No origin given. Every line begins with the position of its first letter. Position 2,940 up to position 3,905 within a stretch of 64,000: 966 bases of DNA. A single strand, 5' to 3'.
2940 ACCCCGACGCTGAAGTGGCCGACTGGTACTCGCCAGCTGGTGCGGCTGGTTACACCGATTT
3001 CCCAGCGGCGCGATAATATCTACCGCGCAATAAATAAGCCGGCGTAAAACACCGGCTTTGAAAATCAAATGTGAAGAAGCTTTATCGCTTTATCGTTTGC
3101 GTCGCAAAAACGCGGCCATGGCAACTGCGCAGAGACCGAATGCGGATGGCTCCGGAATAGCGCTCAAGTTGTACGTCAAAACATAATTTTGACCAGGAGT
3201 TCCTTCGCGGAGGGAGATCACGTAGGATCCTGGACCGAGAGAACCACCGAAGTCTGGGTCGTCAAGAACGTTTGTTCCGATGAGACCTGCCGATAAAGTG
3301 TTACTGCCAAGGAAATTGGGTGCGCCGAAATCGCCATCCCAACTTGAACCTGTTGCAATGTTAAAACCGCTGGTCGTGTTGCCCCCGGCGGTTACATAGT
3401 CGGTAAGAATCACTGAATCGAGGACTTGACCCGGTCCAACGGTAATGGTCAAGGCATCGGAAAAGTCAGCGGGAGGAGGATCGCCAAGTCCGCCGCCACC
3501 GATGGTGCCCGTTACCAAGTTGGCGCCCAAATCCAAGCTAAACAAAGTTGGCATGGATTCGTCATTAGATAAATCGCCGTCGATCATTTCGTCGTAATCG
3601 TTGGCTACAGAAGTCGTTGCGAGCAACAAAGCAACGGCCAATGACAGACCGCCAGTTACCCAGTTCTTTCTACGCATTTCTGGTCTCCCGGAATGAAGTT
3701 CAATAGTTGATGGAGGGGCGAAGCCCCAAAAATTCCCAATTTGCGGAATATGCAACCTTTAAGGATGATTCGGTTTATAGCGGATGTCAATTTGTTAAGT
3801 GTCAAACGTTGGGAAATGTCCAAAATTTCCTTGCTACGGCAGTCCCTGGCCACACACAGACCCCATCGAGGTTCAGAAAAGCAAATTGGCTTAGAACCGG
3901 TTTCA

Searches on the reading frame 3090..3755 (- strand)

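Call 7: search_protein_families(library=pfam, proteins=[window:3090-3755:-], max_evalue=1)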
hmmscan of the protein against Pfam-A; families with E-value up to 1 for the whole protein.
window:3090-3755:- (221 aa): 2 families
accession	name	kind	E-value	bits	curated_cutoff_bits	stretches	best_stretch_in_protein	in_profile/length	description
PF07589.16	PEP-CTERM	-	0.014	15.9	20.7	1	199-221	1-24/24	PEP-CTERM motif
PF19258.4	KxYKxGKxW_sig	-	0.055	13.8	23.6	1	30-52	13-38/41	KxYKxGKxW signal peptide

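Call 8: search_protein_families(library=ncbifam, proteins=[window:3090-3755:-], max_evalue=1)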
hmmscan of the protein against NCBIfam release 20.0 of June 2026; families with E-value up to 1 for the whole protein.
window:3090-3755:- (221 aa): 1 family
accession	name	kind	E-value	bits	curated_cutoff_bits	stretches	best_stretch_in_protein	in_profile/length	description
NF038126.1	PEP_CTERM_FxDxF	subfamily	0.0025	18.1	50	1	39-221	3-165/165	FxDxF family PEP-CTERM protein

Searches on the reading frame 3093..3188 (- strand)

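Call 22: search_protein_families(library=pfam, proteins=[window:3093-3188:-], max_evalue=10)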
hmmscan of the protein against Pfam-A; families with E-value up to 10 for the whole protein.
seq(32 aa): 2 families
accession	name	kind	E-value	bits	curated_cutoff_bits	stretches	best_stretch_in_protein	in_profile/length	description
PF07589.16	PEP-CTERM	-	0.00025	21.5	20.7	1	10-32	1-24/24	PEP-CTERM motif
PF18204.6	PGF-CTERM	-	0.054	13.9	18.8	1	16-32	7-23/23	PGF-CTERM motif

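Call 23: search_protein_families(library=ncbifam, proteins=[window:3093-3188:-], max_evalue=10)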
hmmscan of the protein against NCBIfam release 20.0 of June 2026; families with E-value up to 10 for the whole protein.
seq(32 aa): 8 families
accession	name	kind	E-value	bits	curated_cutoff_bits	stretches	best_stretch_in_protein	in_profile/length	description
NF038126.1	PEP_CTERM_FxDxF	subfamily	0.012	15.8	50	1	2-32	133-165/165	FxDxF family PEP-CTERM protein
TIGR02595.1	PEP_CTERM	domain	0.024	15.5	16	1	11-32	1-23/24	PEP-CTERM sorting domain-containing protein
NF038124.1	PEP_CTERM_TLD_A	exception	0.028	14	100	1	5-30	205-233/235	PEP_CTERM-anchored TLD domain-containing protein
NF038120.1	PEP_CTERM_QFxxD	subfamily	0.055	13.3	80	1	7-32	189-214/215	NF038120 family PEP-CTERM protein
NF038129.1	PEP_NF038129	equivalog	0.081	12.8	65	1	7-31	167-193/194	NF038129 family PEP-CTERM protein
NF041927.1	Xrt_dep_XDP1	equivalog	0.11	12.5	125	1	9-32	217-241/242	exosortase-dependent surface protein XDP1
NF033554.9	floc_PepA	equivalog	0.14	12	80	1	7-31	233-257/261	flocculation-associated PEP-CTERM protein PepA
NF038130.1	PEP_NF038130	equivalog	0.21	11.2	60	1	3-29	252-282/283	NF038130 family PEP-CTERM protein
